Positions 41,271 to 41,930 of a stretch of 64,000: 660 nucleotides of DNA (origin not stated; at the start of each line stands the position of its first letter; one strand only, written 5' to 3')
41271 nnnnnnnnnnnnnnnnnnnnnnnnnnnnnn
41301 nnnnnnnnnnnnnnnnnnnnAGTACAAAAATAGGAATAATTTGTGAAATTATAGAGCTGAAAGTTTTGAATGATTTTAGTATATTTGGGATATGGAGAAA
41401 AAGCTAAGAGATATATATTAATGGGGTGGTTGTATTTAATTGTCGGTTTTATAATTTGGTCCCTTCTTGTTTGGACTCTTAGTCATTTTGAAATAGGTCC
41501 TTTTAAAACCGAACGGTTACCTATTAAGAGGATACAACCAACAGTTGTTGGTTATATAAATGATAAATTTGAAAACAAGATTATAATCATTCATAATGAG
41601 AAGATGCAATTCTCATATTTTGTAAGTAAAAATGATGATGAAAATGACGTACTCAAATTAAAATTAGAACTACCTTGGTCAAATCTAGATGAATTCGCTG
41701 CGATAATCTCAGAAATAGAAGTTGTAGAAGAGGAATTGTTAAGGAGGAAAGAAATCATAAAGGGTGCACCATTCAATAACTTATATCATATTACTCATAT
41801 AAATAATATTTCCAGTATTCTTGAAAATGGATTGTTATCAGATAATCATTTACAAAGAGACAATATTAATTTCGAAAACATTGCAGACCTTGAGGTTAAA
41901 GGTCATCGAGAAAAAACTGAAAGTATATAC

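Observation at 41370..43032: DarT-DarG ssDNA ADP-ribosylation toxin-antitoxin/defence module beside guaA, with an atypical N-terminal extension on DarT and a short DarG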

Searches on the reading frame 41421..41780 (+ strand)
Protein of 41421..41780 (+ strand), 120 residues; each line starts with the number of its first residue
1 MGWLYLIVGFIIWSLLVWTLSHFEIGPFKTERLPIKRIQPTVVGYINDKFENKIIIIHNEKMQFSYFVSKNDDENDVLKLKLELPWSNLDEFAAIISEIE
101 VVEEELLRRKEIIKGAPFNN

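Call 26: search_protein_representatives(protein=window:41421-41780:+)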
Query: 120 residues. Proteins with E-value up to 0.001 (for the whole library): 1; up to 1e-10: 0; up to 1e-30: 0. The best 1 are listed.
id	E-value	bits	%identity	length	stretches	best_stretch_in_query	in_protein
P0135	8.1e-06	42.0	33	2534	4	58-96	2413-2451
